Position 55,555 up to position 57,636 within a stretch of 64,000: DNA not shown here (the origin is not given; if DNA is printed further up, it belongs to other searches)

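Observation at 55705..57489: Type IV pilin fused to a multi-blade beta-propeller (SBBP-like) domain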

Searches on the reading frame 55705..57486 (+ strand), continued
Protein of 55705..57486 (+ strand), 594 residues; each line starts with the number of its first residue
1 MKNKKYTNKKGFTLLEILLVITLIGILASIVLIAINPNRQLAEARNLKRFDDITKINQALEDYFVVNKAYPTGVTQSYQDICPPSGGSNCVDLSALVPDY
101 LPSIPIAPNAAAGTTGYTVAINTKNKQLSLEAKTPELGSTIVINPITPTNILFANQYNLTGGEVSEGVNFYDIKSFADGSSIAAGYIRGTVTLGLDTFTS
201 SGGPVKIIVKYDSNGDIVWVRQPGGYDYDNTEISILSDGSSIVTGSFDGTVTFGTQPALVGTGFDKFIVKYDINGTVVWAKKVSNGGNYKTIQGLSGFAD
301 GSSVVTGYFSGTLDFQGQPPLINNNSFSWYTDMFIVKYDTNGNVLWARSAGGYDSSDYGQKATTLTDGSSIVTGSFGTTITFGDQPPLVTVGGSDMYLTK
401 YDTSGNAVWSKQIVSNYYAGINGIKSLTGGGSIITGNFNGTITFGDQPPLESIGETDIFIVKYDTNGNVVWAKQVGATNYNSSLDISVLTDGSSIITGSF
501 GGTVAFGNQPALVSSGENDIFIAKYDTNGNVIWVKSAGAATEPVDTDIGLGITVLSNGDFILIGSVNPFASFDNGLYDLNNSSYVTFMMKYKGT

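Call 12: search_solved_structures(query=window:55705-57486:+, max_evalue=1, show_alignments=2)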
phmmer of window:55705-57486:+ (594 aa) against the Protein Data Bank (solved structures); distinct sequences matched with E-value up to 1: 13.
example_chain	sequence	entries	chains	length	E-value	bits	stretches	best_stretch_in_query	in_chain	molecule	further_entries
7fh8_A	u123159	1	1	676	6.2e-23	84.4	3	352-562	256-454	CylK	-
7fh6_A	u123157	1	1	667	6.5e-23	84.4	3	352-562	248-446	CylK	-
7fh7_A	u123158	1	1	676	7.9e-23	84.1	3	352-562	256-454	CylK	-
7ron_A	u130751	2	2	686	1.2e-22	83.5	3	352-564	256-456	CylK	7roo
7tgg_A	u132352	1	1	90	3.4e-07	32.4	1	4-72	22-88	Geopilin domain 1 protein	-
9egp_A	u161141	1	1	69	5.1e-07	31.9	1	4-71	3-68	Geopilin domain 1 protein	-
5wda_A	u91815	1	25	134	1.7e-05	26.9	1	12-79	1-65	General secretion pathway protein G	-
2m7g_A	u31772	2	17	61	0.00043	22.2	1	12-72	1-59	Geopilin domain 1 protein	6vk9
9laa_A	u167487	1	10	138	0.072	14.9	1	7-35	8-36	Type IV pilin protein PilA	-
7bly_A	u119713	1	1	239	0.077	14.8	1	211-279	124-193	Aspergillus niger contig An12c0130, genomic contig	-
2dm4_A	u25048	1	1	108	0.32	12.7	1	440-488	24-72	Sortilin-related receptor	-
1ay2_A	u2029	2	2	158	0.75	11.5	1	12-75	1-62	TYPE 4 PILIN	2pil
5kua_A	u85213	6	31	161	0.82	11.4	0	12-134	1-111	pilin | Neisseria meningitidis PilE variant SB-GATDH | Neisseria meningitidis PilE, SB-DATDH variant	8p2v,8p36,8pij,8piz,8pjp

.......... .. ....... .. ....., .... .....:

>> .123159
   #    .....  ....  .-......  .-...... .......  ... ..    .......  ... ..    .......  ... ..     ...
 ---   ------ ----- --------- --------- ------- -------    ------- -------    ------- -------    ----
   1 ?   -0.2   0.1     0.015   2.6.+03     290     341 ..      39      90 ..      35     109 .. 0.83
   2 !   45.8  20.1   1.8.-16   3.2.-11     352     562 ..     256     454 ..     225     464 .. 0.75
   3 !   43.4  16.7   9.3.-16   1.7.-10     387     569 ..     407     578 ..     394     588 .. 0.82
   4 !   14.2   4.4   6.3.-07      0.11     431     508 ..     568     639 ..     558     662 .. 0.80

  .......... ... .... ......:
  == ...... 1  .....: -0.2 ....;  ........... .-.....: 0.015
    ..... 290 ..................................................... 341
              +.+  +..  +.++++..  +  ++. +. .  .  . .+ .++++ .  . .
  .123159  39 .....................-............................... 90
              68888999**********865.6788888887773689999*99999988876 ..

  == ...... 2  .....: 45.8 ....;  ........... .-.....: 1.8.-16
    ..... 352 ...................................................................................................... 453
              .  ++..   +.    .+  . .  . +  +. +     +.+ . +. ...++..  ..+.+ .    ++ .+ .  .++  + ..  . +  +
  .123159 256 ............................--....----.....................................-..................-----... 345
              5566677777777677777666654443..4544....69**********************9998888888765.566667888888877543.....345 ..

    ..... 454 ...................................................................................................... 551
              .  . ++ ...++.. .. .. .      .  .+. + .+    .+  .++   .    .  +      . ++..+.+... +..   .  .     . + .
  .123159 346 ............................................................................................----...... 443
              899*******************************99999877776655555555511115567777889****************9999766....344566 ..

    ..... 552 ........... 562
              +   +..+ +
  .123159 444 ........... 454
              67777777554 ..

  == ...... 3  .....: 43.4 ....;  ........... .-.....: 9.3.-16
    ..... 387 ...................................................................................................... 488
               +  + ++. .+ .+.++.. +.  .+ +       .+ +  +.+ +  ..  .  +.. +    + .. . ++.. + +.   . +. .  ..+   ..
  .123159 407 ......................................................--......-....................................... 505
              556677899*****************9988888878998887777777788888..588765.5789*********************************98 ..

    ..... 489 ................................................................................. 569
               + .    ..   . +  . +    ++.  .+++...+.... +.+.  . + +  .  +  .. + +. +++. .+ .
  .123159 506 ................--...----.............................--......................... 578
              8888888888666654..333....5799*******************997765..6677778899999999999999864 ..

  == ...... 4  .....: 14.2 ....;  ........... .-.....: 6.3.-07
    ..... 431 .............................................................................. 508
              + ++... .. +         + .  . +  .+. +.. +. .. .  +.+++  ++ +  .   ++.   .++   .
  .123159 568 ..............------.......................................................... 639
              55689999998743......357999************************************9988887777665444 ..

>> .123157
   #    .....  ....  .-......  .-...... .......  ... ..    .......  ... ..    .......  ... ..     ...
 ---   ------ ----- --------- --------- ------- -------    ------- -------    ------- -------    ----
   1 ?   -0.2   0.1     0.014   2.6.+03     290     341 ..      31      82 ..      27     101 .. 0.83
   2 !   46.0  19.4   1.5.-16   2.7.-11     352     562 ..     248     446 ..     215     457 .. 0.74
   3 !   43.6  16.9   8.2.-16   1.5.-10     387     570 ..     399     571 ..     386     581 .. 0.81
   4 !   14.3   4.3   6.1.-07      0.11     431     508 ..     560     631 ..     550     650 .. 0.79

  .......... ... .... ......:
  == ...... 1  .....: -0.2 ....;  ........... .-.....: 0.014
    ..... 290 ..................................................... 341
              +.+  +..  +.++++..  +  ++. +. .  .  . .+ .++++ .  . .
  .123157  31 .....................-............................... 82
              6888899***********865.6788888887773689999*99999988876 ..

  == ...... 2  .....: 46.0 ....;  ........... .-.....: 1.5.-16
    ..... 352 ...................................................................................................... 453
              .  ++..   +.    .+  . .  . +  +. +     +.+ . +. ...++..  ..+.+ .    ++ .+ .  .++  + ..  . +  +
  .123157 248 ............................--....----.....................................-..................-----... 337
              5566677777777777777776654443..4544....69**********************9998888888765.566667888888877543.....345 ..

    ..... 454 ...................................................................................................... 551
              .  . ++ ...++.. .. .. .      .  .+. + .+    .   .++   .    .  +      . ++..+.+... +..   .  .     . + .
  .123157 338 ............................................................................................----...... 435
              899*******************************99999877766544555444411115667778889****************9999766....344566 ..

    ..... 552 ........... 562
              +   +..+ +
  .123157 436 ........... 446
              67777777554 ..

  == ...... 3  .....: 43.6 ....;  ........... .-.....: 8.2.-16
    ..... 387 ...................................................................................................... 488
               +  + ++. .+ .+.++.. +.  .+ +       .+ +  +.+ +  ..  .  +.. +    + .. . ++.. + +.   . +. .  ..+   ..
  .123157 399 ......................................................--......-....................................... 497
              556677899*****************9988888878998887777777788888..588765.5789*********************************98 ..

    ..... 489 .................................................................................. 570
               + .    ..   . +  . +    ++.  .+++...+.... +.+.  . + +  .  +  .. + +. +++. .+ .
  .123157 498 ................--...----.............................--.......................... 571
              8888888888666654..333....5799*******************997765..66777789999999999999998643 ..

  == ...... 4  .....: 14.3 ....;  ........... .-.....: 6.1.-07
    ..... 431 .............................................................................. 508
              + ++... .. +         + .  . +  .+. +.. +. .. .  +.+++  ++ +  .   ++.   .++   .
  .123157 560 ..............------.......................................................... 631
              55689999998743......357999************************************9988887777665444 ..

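Call 13: find_encoding_contigs(protein=P0001, flank=10000, max_places=4)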
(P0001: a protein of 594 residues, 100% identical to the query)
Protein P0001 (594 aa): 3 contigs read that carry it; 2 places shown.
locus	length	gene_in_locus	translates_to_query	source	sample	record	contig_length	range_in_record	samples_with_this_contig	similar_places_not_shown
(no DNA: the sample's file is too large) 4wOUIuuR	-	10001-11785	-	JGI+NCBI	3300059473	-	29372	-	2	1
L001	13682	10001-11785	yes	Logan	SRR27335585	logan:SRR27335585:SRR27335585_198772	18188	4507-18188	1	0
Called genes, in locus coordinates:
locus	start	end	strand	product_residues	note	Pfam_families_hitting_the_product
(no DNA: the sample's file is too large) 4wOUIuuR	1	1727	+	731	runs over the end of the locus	PF01751:Toprim, PF01131:Topoisom_bac, PF01396:Zn_ribbon_Top1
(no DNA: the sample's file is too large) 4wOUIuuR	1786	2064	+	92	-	-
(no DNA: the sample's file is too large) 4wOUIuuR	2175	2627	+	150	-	PF02381:MraZ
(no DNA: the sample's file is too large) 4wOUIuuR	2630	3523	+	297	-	PF01795:Methyltransf_5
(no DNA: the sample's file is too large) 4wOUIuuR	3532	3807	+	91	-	-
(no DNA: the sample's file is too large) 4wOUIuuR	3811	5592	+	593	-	PF03717:PBP_dimer, PF00905:Transpeptidase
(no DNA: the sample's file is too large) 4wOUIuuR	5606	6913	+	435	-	PF08245:Mur_ligase_M, PF02875:Mur_ligase_C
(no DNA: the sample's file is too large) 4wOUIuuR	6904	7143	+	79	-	PF02609:Exonuc_VII_S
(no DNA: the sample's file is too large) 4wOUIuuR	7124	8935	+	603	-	PF00082:Peptidase_S8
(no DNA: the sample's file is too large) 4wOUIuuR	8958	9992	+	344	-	PF00044:Gp_dh_N, PF02800:Gp_dh_C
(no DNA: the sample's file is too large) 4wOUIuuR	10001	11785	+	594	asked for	PF07963:N_methyl (weak)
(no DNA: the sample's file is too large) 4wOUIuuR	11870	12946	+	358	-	PF02540:NAD_synthase (weak), PF02568:ThiI (faint), PF03054:tRNA_Me_trans, PF20259:tRNA_Me_trans_M, PF20258:tRNA_Me_trans_C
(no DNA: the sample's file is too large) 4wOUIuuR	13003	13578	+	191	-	PF00625:Guanylate_kin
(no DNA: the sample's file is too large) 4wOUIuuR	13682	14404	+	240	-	PF01936:NYN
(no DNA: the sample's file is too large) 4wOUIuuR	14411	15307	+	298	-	PF01149:Fapy_DNA_glyco, PF06831:H2TH, PF06827:zf-FPG_IleRS (faint)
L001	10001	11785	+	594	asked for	PF07963:N_methyl (weak)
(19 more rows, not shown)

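Call 14: list_cluster_members(proteins=[P0001, P0002, P0009, P0010, P0030])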
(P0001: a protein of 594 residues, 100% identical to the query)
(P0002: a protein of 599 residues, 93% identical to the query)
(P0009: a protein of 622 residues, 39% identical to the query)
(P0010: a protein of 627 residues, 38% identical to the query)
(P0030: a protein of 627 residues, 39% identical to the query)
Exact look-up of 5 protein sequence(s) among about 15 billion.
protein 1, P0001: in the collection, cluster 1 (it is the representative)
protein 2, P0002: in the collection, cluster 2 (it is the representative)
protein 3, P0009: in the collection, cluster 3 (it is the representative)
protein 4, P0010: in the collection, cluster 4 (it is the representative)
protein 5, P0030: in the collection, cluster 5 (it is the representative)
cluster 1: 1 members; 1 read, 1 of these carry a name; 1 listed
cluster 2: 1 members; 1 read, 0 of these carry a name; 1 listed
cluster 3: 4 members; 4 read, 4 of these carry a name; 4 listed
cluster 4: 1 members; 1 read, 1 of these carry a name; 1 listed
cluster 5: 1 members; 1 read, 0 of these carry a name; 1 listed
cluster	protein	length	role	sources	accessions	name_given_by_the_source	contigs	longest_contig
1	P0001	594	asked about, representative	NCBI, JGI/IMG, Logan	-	prepilin-type N-terminal cleavage/methylation domain-containing protein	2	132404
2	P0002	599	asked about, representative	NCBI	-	-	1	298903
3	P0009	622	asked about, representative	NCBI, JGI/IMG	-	prepilin-type N-terminal cleavage/methylation domain-containing protein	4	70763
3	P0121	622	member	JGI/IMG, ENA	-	prepilin-type N-terminal cleavage/methylation domain-containing protein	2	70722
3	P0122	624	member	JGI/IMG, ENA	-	prepilin-type N-terminal cleavage/methylation domain-containing protein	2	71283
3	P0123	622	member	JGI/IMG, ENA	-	prepilin-type N-terminal cleavage/methylation domain-containing protein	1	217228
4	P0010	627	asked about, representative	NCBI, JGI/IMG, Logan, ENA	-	prepilin-type N-terminal cleavage/methylation domain-containing protein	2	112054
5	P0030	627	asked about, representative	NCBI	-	-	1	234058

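Call 21: find_related_loci(query=A1, collection=genome_contigs, flank=10000)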
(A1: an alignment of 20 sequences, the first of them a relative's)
Query A1 (594 aa) in genome_contigs; peptide patterns used: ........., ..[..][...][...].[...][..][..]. (x = any residue, [..] = any of these).
594 stretches matched a pattern (row limit reached: there are more); 331 encode a relative of the query (tblastn E <= 1e-3); the best 80 are kept; 80 distinct loci.
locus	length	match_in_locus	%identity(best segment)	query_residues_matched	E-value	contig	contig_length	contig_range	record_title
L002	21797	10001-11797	93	1-594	0e+0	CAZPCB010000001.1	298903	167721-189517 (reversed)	MAG TPA_asm: uncultured Candidatus Saccharibacteria bacterium isolate binchicken_co298_492 genome assembly, contig: NODE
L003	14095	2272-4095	38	3-591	3e-104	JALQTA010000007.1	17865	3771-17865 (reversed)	MAG: Candidatus Paceibacterota bacterium isolate BSH.5 NODE_7_length_17865_cov_5.171295, whole genome shotgun sequence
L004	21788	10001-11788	39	4-572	8e-88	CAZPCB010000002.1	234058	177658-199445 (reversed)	MAG TPA_asm: uncultured Candidatus Saccharibacteria bacterium isolate binchicken_co298_492 genome assembly, contig: NODE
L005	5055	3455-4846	39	171-591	5e-68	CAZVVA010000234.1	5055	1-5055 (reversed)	MAG TPA_asm: uncultured Candidatus Sumerlaeota bacterium isolate SRP068000_co3_541 genome assembly, contig: NODE_32118_l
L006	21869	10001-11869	38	10-575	9e-100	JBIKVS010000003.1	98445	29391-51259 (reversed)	MAG: Candidatus Paceibacteria bacterium isolate ME2015-08-30_3300044855_group6_bin32 Rohwer_bin1533_scaffold_21_c1, whol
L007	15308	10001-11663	39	7-591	4e-80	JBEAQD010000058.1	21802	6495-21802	MAG: Candidatus Parcubacteria bacterium isolate muddycreek_2019_sw_WHONDRS-S19S_0082_B_bin.32 scaffold_2377404, whole ge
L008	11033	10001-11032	40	173-574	4e-60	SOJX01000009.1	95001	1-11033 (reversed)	MAG: Planctomycetota bacterium isolate E44_bin39 NODE_32_length_95001_cov_8.683030, whole genome shotgun sequence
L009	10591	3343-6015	34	173-592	3e-57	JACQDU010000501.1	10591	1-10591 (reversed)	MAG: bacterium isolate NC_groundwater_1003_Pr1_S-0.65um_70_8 Montesol18_Sp65_coassembly_scaffold_1003235, whole genome s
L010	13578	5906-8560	38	150-591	4e-57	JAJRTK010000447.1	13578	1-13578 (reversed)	MAG: bacterium isolate Dive96_bin1.51 k141_4280057, whole genome shotgun sequence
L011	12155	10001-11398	31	142-575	9e-57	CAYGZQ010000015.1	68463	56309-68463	MAG TPA_asm: uncultured Planctomycetota bacterium isolate ERP119294_co1_436 genome assembly, contig: NODE_388_length_684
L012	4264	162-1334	39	171-591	6e-55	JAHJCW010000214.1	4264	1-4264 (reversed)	MAG: bacterium isolate Modern_marine.mb.320 Modern_marine.mb.320_k141_1617978, whole genome shotgun sequence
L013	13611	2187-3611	32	100-591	8e-54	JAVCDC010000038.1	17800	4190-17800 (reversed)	MAG: Candidatus Tritonobacter lacicola isolate MAG_3300035698_867 Ga0374944_519827, whole genome shotgun sequence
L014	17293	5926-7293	36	167-592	4e-51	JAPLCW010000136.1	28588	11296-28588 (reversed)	MAG: Candidatus Auribacterota bacterium isolate LacPavin_0920_SED2_MAG_54_22 LacPavin_0920_SED2_scaffold_196690, whole g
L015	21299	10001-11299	37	95-573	3e-50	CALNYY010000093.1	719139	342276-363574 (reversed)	MAG: uncultured Saprospiraceae bacterium isolate LOGT_bin.0157 genome assembly, contig: contig_13610, whole genome shotg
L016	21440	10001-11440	31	137-585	1e-49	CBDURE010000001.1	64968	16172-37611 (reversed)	MAG TPA_asm: uncultured bacterium isolate SRR22302362_metabat2_46 genome assembly, contig: ERZ25746724.115, whole genome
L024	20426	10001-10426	52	1-149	9e-40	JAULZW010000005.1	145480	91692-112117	MAG: Candidatus Paceibacterota bacterium isolate P_PACE2 NODE_84_length_145480_cov_3.151493, whole genome shotgun sequen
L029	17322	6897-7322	52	9-145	1e-34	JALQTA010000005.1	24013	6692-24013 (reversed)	MAG: Candidatus Paceibacterota bacterium isolate BSH.5 NODE_5_length_24013_cov_10.105448, whole genome shotgun sequence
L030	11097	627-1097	45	3-144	3e-34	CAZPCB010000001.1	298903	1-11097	MAG TPA_asm: uncultured Candidatus Saccharibacteria bacterium isolate binchicken_co298_492 genome assembly, contig: NODE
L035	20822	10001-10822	36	1-247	7e-32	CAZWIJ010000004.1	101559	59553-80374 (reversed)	MAG TPA_asm: uncultured Candidatus Saccharibacteria bacterium isolate SRP118108_co3_444 genome assembly, contig: NODE_44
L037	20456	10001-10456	48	1-147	4e-31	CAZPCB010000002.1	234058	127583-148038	MAG TPA_asm: uncultured Candidatus Saccharibacteria bacterium isolate binchicken_co298_492 genome assembly, contig: NODE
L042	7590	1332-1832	47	3-178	5e-30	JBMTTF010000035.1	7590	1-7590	MAG: Minisyncoccia bacterium isolate Tbon_V10_S28_100percent_par_Tbon_V10_S28_metabat.7 NODE_3012_length_7590_cov_6.1485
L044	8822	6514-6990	45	2-150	6e-29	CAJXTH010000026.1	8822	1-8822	TPA_asm: uncultured bacterium isolate SRR4030058_bin.49_MetaBAT_v2.12.1_MAG genome assembly, contig: NODE_4983_length_88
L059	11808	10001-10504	41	4-148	2e-25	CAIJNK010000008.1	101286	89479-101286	uncultured bacterium isolate AlinenLipids_bin-6017 genome assembly, contig: bin-6017:08/22, whole genome shotgun sequenc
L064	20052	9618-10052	41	11-148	4e-24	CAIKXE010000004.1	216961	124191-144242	uncultured bacterium isolate Loclat_bin-10281 genome assembly, contig: bin-10281:04/13, whole genome shotgun sequence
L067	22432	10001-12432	46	1-141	2e-23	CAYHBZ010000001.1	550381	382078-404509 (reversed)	MAG TPA_asm: uncultured Gammaproteobacteria bacterium isolate ERP119702_co3_79 genome assembly, contig: NODE_1_length_55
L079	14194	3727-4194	42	4-148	4e-21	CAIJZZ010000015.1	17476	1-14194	uncultured bacterium isolate AlinenLipids_bin-6792 genome assembly, contig: bin-6792:15/78, whole genome shotgun sequenc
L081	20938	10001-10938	41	3-141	7e-21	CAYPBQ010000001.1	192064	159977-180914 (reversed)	MAG TPA_asm: uncultured Candidatus Saccharibacteria bacterium isolate SRP292972_co3_30 genome assembly, contig: NODE_99_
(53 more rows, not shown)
